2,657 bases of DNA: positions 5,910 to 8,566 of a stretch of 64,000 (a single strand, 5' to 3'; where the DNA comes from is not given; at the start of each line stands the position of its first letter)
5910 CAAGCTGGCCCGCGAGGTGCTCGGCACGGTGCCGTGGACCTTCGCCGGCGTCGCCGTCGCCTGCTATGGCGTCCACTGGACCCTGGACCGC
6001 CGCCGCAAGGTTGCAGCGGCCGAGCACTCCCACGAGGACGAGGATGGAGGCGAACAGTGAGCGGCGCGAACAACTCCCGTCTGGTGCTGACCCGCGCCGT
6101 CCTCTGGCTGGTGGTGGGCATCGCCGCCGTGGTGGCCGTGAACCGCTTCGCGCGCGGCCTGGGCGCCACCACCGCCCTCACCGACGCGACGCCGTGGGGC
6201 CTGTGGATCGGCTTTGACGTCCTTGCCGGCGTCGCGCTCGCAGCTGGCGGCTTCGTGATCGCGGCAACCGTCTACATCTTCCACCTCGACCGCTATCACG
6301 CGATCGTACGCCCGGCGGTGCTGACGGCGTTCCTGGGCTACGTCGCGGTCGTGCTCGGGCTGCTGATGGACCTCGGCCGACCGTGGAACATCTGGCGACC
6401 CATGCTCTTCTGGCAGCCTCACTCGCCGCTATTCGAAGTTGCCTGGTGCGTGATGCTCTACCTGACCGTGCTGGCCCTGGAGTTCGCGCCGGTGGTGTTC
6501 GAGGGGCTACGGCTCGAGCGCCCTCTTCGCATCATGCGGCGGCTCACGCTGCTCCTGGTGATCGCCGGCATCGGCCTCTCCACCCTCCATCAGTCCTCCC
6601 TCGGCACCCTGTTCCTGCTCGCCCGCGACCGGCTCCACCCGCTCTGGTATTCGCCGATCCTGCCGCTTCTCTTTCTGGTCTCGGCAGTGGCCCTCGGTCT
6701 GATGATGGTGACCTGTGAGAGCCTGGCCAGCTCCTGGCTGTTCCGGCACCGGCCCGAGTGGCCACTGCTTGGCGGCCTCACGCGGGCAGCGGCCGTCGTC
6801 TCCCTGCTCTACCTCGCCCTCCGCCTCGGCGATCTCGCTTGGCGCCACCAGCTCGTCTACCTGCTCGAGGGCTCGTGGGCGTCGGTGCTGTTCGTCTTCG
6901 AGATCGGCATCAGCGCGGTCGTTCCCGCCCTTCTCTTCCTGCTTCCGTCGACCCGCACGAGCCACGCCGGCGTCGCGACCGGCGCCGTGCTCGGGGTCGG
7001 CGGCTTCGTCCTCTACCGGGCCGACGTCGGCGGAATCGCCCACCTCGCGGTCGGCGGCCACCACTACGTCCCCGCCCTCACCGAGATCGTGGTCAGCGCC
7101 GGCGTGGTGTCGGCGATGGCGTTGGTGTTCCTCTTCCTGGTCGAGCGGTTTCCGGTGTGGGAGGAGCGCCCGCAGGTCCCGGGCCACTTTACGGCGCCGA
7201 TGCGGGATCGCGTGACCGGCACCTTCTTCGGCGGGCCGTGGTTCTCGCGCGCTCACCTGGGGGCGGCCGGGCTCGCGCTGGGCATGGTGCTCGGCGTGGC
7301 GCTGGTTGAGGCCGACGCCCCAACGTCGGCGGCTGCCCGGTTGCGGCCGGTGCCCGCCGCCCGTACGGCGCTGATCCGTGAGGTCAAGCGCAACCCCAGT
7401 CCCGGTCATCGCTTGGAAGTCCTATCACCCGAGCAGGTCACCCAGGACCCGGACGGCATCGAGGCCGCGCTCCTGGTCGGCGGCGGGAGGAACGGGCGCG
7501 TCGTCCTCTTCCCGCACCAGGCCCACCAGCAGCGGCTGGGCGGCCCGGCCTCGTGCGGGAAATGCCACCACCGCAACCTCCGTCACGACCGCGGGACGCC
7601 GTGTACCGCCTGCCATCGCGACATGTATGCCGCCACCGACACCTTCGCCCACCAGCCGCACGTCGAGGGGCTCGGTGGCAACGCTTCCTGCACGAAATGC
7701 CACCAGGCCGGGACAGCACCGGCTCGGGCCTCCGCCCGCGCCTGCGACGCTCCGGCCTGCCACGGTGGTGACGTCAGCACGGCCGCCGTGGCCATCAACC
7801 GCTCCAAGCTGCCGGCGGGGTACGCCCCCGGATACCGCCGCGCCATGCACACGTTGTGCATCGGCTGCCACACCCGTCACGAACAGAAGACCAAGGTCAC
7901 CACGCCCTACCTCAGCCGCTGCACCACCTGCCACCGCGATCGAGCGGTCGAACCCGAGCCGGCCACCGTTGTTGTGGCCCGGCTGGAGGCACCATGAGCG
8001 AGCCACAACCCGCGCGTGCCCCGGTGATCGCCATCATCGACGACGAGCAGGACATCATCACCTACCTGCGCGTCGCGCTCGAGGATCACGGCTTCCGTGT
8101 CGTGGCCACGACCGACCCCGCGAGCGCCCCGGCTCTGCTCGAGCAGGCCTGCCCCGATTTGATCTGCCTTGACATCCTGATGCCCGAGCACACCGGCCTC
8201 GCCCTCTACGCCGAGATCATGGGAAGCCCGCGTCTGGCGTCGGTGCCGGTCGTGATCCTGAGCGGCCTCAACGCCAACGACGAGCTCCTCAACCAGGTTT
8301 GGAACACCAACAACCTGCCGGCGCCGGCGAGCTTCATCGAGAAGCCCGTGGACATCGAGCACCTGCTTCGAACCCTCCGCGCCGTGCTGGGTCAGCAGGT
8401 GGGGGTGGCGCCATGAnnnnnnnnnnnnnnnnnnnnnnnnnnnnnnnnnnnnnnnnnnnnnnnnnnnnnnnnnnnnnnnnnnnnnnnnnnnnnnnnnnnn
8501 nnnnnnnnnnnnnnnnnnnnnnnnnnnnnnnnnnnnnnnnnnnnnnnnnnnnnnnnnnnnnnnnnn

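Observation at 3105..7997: Orphan Hmc/DsrMKJOP-like transmembrane redox complex in a rearranged, compact four-gene form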

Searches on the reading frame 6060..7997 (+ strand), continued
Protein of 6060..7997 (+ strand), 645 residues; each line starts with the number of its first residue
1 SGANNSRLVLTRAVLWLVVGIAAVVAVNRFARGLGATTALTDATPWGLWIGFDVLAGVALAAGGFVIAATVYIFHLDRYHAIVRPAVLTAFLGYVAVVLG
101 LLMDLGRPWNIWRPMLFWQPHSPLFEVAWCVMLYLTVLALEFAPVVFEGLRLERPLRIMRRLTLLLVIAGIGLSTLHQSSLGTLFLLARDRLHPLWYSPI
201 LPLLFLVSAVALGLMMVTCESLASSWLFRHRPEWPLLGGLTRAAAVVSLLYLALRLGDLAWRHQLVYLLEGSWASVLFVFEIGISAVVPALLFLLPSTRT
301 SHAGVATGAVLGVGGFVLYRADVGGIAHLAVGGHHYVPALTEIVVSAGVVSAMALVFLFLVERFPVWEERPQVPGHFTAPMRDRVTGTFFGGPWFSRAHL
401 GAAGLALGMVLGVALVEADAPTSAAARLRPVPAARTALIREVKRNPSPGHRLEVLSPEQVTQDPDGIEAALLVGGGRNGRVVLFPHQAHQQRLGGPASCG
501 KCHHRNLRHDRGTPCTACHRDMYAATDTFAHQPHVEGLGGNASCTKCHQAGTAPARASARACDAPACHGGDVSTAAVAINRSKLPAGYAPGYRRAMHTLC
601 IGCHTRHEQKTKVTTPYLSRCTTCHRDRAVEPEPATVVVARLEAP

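Call 51: search_protein_families(library=ncbifam, proteins=[L053:1200-1763:+, L053:1803-2810:+, L053:2794-4419:+, L053:4412-4819:+, L053:4816-5592:+, L053:5606-6763:+, L011:1192-1689:+, L011:13414-14265:+, L011:14279-15136:+, L034:6596-6961:+], max_evalue=1e-8)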
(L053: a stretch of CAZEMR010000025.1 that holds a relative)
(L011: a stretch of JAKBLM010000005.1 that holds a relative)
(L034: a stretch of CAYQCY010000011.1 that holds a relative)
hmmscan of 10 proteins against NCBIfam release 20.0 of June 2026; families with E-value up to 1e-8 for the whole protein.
L053:1200-1763:+ (187 aa): 0 families

L053:1803-2810:+ (335 aa): 2 families
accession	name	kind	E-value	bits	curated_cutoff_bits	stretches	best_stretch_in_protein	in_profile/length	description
NF038037.1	cytob_DsrM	equivalog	2.4e-150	500.1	300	1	13-329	5-320/320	sulfate reduction electron transfer complex DsrMKJOP subunit DsrM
TIGR00351.1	narI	equivalog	1.2e-09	38.4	105.55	0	120-276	44-206/225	respiratory nitrate reductase subunit gamma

L053:2794-4419:+ (541 aa): 5 families
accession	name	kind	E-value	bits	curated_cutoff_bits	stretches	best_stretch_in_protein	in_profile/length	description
NF045796.1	DsrK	equivalog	4.6e-220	730.9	400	1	58-533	15-449/453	sulfate reduction electron transfer complex DsrMKJOP subunit DsrK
NF045724.1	ferredox_TmcB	equivalog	1.2e-50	172.3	735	1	87-485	35-398/430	electron transfer complex ferredoxin TmcB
NF045711.1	sulf_resp_HmcF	equivalog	4.8e-42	144.3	750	1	87-449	54-386/457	sulfate respiration complex iron-sulfur protein HmcF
NF004898.0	PRK06259.1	equivalog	2.3e-13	49.6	385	1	366-484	353-456/488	fumarate reductase (CoM/CoB) subunit TfrB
NF045670.1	quin_L_LdhH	equivalog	3.3e-12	45.5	800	0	367-446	573-645/706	L-lactate dehydrogenase (quinone) large subunit LdhH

L053:4412-4819:+ (135 aa): 1 family
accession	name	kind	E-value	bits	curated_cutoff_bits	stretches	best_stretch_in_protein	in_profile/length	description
NF038038.1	cytoc_DsrJ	equivalog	1.6e-42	144.6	100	1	1-119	1-121/121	sulfate reduction electron transfer complex DsrMKJOP subunit DsrJ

L053:4816-5592:+ (258 aa): 17 families
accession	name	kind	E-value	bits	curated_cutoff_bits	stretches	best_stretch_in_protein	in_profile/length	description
NF045797.1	DsrO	equivalog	5.7e-84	281.2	200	1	1-257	1-234/235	sulfate reduction electron transfer complex DsrMKJOP subunit DsrO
NF041782.1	mnquin_red_QrcC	equivalog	1.7e-44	152.3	400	1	45-257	1-225/239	menaquinone reductase iron-sulfur cluster-binding subunit QrcC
TIGR03149.1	cyt_nit_nrfC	equivalog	8.5e-41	139.7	377.6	1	4-256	3-215/225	cytochrome c nitrite reductase Fe-S protein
NF011569.0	PRK14993.1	equivalog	5e-36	124.4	416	1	1-257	1-222/244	tetrathionate reductase subunit TtrB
NF041715.1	arsenate_red_ArrB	equivalog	1.6e-35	122.7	450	2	44-176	2-116/233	arsenate respiratory reductase iron-sulfur subunit ArrB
NF008134.0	PRK10882.1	equivalog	4.6e-28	98.2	263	1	116-238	113-221/329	hydrogenase 2 operon protein HybA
TIGR02951.1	DMSO_dmsB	equivalog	7.4e-27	94.4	214.1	1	45-227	2-155/161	DMSO/selenate family reductase complex B subunit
NF045715.1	sulf_resp_HmcB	equivalog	1.8e-24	86.4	420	1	5-227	2-200/307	sulfate respiration complex iron-sulfur protein HmcB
TIGR03478.1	DMSO_red_II_bet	subfamily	9.2e-23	80.7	480.7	1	114-257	129-253/321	DMSO reductase family type II enzyme, iron-sulfur subunit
NF042979.1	EthbenzDh_ebdB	equivalog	3.2e-19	69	740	1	115-257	152-275/354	ethylbenzene dehydrogenase subunit beta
NF038355.1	FDH3_beta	equivalog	1.3e-16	61.2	240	1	111-198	49-123/180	formate dehydrogenase FDH3 subunit beta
NF007658.0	PRK10330.1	equivalog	1.4e-15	57.3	260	1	114-221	56-153/181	electron transport protein HydN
TIGR01660.1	narH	equivalog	1.6e-13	49.9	524.05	1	115-171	182-238/492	nitrate reductase subunit beta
NF009408.0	PRK12769.1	equivalog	6.6e-13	47.7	1003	1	109-221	49-143/659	formate-dependent uric acid utilization protein AegA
TIGR01582.1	FDH-beta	equivalog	2e-12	46.9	334.7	1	47-229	24-186/283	formate dehydrogenase subunit beta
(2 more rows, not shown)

L053:5606-6763:+ (385 aa): 2 families
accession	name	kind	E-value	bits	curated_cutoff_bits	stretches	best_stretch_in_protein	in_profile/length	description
NF045798.1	DsrP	equivalog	4e-132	440.9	350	1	1-381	1-345/346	sulfate reduction electron transfer complex DsrMKJOP subunit DsrP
NF011568.0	PRK14992.1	equivalog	5.5e-10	39.1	314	1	43-238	13-204/341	tetrathionate reductase subunit TtrC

L011:1192-1689:+ (165 aa): 0 families

L011:13414-14265:+ (283 aa): 0 families

L011:14279-15136:+ (285 aa): 0 families

L034:6596-6961:+ (121 aa): 1 family
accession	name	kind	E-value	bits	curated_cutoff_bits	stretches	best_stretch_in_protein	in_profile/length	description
NF041136.1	MrpORP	equivalog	4.5e-09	36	450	1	1-100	265-365/365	iron-sulfur cluster carrier protein MrpORP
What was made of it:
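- On DsrMKJOP: True DsrMKJOP in L053 scores 731, 281, 441, 500 and 145 bits (call 51). L053 carries both, side by side (call 51).
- L053 has a complete DsrMKJOP, with all five subunits above cut-off, directly upstream of the cluster (call 51).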

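Call 57: search_protein_families(library=pfam, proteins=[L015:14711-15151:+, L030:3471-4556:+, L005:6528-7037:+, L015:4300-5028:+, L015:10372-12030:+], max_evalue=0.001)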
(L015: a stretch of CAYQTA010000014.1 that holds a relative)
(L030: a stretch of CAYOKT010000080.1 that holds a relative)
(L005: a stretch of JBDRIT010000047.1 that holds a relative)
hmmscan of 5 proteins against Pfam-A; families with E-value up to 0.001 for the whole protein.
L015:14711-15151:+ (146 aa): 0 families

L030:3471-4556:+ (361 aa): 1 family
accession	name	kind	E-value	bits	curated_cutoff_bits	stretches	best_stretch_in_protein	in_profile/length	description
PF02579.22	Nitro_FeMo-Co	-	2.9e-08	34.4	26.3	1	110-196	2-92/94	Dinitrogenase iron-molybdenum cofactor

L005:6528-7037:+ (169 aa): 1 family
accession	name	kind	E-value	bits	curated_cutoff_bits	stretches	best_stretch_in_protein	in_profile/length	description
PF02579.22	Nitro_FeMo-Co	-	8.4e-07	29.6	26.3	1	56-141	3-92/94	Dinitrogenase iron-molybdenum cofactor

L015:4300-5028:+ (242 aa): 1 family
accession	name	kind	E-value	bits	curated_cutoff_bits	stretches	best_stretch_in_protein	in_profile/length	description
PF09335.16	VTT_dom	-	2.1e-27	96.5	33.9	1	79-194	1-119/123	VTT domain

L015:10372-12030:+ (552 aa): 1 family
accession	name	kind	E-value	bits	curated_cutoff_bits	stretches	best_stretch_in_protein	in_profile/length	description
PF03601.19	Cons_hypoth698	-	1.2e-36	126.6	24.5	1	114-390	1-261/304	Conserved hypothetical protein 698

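Call 65: find_encoding_contigs(protein=P0001, flank=10000, max_places=3)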
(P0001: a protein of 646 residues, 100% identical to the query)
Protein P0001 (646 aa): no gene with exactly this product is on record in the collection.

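Call 79: predict_structure(alignment_id=A1)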
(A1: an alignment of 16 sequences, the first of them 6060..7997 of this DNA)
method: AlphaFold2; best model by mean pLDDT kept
length: 645 residues; sequences in the alignment: 16
mean_pLDDT: 61.1   pTM: 0.59
mean pLDDT of the five models: 61.1, 59.8, 57.9, 54.6, 54.5
residues with pLDDT >= 90: 43; 70-90: 229; 50-70: 124; < 50: 249
segments of 3 or more residues with pLDDT < 50: 33-51, 189-196, 327-336, 373-379, 421-436, 471-483, 488-645
pLDDT, mean of each block of 10 residues (from residue 1): 67 91 81 48 44 55 76 82 80 78 65 60 63 77 78 86 78 58 57 50 82 87 79 77 92 88 79 81 92 88 89 82 50 50 78 85 63 49 52 60 91 78 36 52 54 66 67 39 47 38 27 32 29 34 39 36 35 29 38 41 46 41 31 22 25
secondary structure, 60 per line:
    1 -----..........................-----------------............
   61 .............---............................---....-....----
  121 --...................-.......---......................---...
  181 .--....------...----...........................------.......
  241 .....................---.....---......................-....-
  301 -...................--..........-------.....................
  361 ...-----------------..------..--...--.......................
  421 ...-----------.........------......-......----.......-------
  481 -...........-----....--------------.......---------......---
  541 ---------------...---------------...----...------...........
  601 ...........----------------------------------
elements in order: H6-31 H49-73 H77-104 H108-111 H113-116 H123-141 H143-149 H153-174 H178-181 H184-187 H201-227 H234-261 H265-269 H273-294 H296-299 H302-320 H323-332 H340-363 H398-423 E435-443 E450-455 H457-462 E467-473 E482-485 H486-492 H498-501 H516-522 H532-537 H590-611
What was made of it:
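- The model shows 11 helices, which places the cytochrome outside the membrane (call 79). The cytochrome domain model is of low confidence, with pLDDT below 50 (call 79).
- Tried and rejected: The cytochrome domain model was too poor to search (call 79).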

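Call 81: fold_search(model_id=the predicted structure, library=pdb)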
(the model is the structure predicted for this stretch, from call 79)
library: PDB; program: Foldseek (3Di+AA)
matches with E <= 10: 422; with E <= 0.001: 6
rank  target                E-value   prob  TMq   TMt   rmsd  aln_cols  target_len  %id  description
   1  6btm_C                5.4e-06  1.00  0.40  0.54   6.6       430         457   15  Structure of Alternative Complex III from Flavobacterium johnsoniae (Wild Type) (released 2018-05-09)
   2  6f0k_C                3.1e-05  1.00  0.39  0.54   6.7       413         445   14  Alternative complex III (released 2018-05-09)
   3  6lod_C                4.5e-05  1.00  0.38  0.52   6.1       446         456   15  Cryo-EM structure of the air-oxidized photosynthetic alternative complex III from Roseiflexus castenholzii (released 2020-11-04)
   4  8k9e_F                2.5e-04  1.00  0.35  0.53   7.8       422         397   16  Cryo-EM structure of the photosynthetic alternative complex III from Chloroflexus aurantiacus at 3.3 angstrom (released 2024-03-06)
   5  9ilt_F                3.1e-04  1.00  0.38  0.56   7.4       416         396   16  Crystal structure of alternative complex III from Chloroflexus aurantiacus (released 2025-03-19)
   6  6lod_F                8.0e-04  1.00  0.38  0.57   6.9       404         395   16  Cryo-EM structure of the air-oxidized photosynthetic alternative complex III from Roseiflexus castenholzii (released 2020-11-04)
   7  6btm_F                1.0e-03  1.00  0.35  0.52   8.8       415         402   13  Structure of Alternative Complex III from Flavobacterium johnsoniae (Wild Type) (released 2018-05-09)
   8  6f0k_F                1.6e-03  1.00  0.30  0.45   7.6       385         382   15  Alternative complex III (released 2018-05-09)
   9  9r2g_D                8.5e-03  1.00  0.25  0.40   9.1       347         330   13  Cytochrome bd II oxidase qOR-2 type from Mycobacterium smegmatis (released 2026-03-04)
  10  8b4o_A                1.4e-02  0.99  0.25  0.33  18.3       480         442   14  Cryo-EM structure of cytochrome bd oxidase from C. glutamicum (released 2022-12-28)
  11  4tpj_B                4.0e-02  0.30  0.12  0.15  24.1       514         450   13  Selectivity mechanism of a bacterial homologue of the human drug peptide transporters PepT1 and PepT2 (released 2014-07-09)
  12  4tpj_A                6.2e-02  0.33  0.14  0.17  24.1       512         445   13  Selectivity mechanism of a bacterial homologue of the human drug peptide transporters PepT1 and PepT2 (released 2014-07-09)
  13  3vvp_B                7.0e-02  0.25  0.11  0.15  23.0       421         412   13  Crystal structure of MATE in complex with Br-NRF (released 2013-04-03)
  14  4u4w_A                7.3e-02  0.18  0.11  0.13  23.8       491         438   13  Structure of a nitrate/nitrite antiporter NarK in nitrate-bound occluded state (released 2015-07-15)
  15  9r2g_A                7.6e-02  0.89  0.22  0.33  20.6       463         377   16  Cytochrome bd II oxidase qOR-2 type from Mycobacterium smegmatis (released 2026-03-04)
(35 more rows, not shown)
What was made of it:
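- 6057..7997 (+): C::cyt: HmcC/HybB-type NrfD protein of ten helices, an 11th helix (about 7248-7304), a linker, and a hexahaem c domain (about 7500-7997; haem motifs from 7554 to 7934). The model has 11 helices, and its best PDB matches are ACIII ActC/ActF (calls 79, 81).
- On NrfD/PsrC superfamily, ten-helix HybB/HmcC/QrcD class: The helix count and ActC/ActF structural matches agree (calls 79, 81).
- Closest known: QrcABCD, Hyd-2 HybAB and alternative complex III. Same: ActC/ActF are the best structural matches (call 81).
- Its best structural matches are ACIII ActC/ActF (call 81).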

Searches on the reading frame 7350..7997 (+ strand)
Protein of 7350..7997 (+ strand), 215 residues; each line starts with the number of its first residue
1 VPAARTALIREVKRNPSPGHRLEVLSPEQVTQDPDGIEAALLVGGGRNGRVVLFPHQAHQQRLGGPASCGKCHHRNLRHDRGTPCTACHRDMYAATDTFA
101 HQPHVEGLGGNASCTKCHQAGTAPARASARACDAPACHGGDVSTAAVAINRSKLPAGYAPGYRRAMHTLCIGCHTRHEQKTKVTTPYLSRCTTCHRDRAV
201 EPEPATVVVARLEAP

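Call 73: search_protein_representatives(protein=window:7350-7997:+)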
Query: 215 residues. Proteins with E-value up to 0.001 (for the whole library): 310; up to 1e-10: 225; up to 1e-30: 35. The best 150 are listed.
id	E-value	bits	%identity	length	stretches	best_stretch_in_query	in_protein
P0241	3.8e-50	186.9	54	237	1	30-213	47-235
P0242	7.5e-49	182.7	49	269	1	4-199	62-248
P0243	2.1e-45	171.4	49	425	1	25-196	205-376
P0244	3.3e-44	167.5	51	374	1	35-203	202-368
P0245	5.8e-43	163.4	48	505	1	6-198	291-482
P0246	2.3e-42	161.5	51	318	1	40-204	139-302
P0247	2.6e-42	161.3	48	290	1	11-202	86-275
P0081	5.0e-42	160.4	50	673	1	6-198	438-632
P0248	8.1e-41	156.4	44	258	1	7-198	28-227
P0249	2.7e-38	148.2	45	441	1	34-215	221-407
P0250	7.7e-38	146.7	52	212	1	36-197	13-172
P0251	1.2e-36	142.8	45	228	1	23-199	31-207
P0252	1.7e-36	142.3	51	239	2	35-145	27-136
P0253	3.2e-36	141.4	42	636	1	5-197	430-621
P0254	3.6e-36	141.2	48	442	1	43-198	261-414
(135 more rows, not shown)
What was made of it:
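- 6057..7997 (+): The cytochrome domain is family-specific (call 73).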

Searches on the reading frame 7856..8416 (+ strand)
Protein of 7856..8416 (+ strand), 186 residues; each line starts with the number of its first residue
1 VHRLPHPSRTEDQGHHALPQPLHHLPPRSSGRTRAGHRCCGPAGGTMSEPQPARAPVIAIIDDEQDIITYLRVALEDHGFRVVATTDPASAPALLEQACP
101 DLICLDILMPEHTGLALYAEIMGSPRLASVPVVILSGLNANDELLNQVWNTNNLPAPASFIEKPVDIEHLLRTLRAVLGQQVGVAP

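Call 10: search_protein_families(library=pfam, proteins=[window:7856-8416:+], max_evalue=0.001)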
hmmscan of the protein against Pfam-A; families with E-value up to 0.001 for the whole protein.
window:7856-8416:+ (186 aa): 1 family
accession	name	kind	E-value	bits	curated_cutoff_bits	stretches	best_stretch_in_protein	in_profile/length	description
PF00072.30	Response_reg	-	1.4e-16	61.1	30.2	1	58-174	1-110/111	Response regulator receiver domain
